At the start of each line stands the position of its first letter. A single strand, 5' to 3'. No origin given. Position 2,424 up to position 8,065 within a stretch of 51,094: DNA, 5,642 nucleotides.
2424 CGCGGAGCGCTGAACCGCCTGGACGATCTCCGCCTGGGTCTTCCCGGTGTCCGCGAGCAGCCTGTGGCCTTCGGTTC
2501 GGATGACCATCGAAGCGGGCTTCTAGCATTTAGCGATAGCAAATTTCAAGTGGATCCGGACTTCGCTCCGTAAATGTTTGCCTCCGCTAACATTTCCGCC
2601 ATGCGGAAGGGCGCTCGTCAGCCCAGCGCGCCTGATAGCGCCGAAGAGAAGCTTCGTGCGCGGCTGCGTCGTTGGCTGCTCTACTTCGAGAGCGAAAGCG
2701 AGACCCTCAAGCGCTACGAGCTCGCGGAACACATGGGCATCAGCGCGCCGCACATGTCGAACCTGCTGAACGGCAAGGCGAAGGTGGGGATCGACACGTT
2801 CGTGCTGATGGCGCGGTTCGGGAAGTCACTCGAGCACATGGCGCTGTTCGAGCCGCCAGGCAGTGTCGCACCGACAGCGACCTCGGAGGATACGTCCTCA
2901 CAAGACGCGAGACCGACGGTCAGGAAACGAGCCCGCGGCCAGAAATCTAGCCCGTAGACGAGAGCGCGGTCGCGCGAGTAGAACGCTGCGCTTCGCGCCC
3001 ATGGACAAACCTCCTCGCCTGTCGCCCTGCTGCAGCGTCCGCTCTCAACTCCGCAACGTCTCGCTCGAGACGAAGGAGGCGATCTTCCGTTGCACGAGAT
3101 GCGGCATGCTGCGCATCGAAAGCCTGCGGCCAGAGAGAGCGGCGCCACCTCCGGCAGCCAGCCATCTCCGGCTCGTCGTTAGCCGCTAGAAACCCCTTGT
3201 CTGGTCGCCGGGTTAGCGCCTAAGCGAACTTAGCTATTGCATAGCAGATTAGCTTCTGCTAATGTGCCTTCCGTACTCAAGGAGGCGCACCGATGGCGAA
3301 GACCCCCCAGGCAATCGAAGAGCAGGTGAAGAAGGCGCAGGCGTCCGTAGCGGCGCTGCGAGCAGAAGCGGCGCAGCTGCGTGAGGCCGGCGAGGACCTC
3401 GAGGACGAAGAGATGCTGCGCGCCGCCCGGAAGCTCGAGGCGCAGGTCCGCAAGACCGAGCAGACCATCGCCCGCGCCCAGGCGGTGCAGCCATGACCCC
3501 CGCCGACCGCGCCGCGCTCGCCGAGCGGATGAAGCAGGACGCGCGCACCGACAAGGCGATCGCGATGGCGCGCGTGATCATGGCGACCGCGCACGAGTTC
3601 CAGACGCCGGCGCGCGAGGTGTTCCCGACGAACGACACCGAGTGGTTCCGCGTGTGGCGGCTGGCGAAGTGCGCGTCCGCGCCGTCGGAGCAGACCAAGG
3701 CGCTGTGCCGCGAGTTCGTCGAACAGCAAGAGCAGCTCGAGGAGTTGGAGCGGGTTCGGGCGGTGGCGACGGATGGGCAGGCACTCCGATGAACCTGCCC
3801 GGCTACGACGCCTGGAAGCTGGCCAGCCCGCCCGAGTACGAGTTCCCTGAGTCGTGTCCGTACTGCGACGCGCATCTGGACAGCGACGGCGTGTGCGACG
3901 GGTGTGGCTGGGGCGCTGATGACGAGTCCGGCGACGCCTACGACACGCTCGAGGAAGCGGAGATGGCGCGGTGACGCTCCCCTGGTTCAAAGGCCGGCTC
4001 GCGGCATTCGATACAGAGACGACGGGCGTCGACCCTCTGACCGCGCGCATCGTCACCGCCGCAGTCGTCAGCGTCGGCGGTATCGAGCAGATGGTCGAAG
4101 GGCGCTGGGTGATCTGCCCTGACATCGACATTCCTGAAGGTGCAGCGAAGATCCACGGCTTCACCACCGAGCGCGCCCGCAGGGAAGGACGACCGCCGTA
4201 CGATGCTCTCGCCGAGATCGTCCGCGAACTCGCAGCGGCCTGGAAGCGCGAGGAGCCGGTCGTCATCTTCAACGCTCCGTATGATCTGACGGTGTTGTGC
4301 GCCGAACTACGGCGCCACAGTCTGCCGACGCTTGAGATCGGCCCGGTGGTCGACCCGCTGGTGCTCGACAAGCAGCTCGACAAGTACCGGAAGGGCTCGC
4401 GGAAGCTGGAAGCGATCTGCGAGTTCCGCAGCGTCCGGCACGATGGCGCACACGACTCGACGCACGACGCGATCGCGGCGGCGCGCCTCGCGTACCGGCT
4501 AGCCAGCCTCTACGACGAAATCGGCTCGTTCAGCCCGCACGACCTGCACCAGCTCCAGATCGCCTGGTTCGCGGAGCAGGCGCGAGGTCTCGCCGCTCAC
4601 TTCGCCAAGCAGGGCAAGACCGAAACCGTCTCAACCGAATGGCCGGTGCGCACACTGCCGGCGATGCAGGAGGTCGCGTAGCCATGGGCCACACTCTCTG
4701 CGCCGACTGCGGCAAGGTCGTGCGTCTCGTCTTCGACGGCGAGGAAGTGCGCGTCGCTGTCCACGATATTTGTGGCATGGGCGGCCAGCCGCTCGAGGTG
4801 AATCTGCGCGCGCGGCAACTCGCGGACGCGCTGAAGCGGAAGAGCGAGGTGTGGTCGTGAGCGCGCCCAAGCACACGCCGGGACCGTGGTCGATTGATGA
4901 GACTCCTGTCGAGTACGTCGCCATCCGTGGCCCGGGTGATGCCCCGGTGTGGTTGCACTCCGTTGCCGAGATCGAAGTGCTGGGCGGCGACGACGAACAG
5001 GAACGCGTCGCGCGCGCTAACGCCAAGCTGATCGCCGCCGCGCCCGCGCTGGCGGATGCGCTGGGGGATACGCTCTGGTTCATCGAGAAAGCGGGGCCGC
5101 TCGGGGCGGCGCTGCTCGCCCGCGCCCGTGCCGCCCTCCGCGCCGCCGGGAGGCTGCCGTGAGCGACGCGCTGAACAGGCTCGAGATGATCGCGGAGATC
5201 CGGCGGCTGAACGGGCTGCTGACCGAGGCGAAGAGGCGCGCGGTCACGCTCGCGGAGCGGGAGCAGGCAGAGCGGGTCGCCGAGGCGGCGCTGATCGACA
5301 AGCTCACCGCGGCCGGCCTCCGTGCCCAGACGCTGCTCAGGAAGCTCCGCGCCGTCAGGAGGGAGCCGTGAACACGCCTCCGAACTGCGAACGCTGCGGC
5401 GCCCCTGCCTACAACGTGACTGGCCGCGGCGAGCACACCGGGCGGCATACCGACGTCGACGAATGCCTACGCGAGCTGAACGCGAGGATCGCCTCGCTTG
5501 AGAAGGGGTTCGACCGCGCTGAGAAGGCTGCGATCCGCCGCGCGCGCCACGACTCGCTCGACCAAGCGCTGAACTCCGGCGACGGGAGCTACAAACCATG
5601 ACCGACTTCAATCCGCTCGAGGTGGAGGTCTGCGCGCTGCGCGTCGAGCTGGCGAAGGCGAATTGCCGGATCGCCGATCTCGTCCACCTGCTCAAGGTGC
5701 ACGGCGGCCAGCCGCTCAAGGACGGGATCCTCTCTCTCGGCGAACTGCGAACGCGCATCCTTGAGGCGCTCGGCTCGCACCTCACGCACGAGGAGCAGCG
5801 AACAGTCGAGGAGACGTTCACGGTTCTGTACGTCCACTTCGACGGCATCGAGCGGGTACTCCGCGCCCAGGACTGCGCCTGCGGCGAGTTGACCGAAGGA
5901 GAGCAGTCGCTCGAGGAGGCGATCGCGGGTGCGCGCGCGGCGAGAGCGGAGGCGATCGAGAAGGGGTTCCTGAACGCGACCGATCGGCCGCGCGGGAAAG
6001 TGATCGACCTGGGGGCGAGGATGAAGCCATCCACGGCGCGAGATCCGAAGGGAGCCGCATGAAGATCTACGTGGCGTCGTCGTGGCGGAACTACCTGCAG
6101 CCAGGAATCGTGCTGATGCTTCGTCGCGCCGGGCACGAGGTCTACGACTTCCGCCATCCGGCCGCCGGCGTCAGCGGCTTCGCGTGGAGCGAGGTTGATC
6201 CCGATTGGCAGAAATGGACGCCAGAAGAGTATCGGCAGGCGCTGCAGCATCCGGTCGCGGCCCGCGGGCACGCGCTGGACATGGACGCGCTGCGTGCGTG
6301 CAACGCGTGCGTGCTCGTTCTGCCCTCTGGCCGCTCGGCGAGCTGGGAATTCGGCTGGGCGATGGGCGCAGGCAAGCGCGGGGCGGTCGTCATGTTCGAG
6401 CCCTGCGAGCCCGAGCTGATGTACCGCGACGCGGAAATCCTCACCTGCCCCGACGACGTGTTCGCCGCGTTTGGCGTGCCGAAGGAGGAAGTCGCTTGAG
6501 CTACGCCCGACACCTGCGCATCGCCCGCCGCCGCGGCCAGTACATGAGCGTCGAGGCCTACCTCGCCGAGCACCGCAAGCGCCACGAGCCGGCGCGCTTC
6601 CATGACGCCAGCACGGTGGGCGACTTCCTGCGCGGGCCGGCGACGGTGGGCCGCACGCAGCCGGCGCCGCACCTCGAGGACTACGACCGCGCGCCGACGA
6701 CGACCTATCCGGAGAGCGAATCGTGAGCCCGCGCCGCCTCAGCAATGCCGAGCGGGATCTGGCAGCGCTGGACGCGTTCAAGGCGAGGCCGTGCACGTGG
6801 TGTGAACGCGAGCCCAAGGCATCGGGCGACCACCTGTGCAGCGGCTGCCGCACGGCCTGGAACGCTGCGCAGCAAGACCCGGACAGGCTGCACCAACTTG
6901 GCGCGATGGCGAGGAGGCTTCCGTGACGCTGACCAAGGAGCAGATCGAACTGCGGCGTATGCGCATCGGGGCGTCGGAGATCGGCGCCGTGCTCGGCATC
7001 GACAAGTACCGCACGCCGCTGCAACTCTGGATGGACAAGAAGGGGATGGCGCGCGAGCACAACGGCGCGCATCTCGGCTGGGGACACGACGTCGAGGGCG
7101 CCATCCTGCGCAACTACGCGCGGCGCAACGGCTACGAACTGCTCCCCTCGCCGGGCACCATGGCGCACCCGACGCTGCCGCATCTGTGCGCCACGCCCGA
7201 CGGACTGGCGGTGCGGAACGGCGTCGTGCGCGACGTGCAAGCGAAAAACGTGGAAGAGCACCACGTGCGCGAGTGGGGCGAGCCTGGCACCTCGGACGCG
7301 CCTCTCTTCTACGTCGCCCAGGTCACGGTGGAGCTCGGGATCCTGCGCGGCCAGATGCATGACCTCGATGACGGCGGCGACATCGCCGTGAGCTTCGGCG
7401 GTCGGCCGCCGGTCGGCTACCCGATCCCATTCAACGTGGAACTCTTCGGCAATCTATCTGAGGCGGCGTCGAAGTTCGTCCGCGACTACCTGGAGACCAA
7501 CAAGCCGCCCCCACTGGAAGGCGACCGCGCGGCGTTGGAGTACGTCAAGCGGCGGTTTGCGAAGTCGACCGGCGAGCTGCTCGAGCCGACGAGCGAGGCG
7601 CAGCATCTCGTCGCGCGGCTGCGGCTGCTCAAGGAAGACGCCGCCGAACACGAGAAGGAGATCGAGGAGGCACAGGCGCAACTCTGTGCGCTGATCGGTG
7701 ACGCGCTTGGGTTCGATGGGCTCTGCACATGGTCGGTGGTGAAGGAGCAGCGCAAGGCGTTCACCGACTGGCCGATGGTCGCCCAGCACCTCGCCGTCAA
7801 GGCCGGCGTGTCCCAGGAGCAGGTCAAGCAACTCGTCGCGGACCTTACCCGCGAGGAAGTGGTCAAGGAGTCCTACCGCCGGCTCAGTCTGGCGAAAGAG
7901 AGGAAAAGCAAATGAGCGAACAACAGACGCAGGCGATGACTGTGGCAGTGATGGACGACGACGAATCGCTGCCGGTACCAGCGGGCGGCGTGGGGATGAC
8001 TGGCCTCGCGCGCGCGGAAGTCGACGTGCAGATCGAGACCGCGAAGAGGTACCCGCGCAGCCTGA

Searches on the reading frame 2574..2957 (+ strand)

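Call 35: search_protein_families(library=pfam, proteins=[window:2574-2957:+], max_evalue=0.001)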
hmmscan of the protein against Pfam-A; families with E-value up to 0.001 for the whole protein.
window:2574-2957:+ (127 aa): 1 family
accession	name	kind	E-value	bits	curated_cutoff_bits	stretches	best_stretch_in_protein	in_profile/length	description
PF13744.12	HTH_37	-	0.00011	22.4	27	1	18-69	6-56/80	Helix-turn-helix domain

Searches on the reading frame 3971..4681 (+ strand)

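Call 35: search_protein_families(library=pfam, proteins=[window:3971-4681:+], max_evalue=0.001)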
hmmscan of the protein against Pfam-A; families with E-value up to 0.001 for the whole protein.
window:3971-4681:+ (236 aa): 1 family
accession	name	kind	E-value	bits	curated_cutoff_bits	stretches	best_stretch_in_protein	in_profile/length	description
PF00929.31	RNase_T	-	2.1e-11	45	24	1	12-173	2-163/164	Exonuclease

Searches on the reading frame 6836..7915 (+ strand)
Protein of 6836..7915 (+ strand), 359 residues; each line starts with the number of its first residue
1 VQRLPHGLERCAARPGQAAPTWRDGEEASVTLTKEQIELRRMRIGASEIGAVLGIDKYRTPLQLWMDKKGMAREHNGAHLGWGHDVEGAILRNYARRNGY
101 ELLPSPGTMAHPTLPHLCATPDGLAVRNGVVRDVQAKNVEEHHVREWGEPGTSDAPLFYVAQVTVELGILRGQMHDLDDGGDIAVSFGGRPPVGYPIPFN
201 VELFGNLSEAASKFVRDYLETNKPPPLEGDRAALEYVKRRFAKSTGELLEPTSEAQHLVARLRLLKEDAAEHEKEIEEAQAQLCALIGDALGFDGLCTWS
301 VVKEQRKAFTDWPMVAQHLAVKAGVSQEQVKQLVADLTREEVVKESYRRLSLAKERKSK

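Call 35: search_protein_families(library=pfam, proteins=[window:6836-7915:+], max_evalue=0.001)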
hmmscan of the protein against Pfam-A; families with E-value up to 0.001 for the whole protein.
window:6836-7915:+ (359 aa): 1 family
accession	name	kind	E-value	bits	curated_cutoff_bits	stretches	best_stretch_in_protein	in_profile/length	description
PF09588.16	YqaJ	-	4.7e-19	69.6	22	1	38-168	4-145/150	YqaJ-like viral recombinase domain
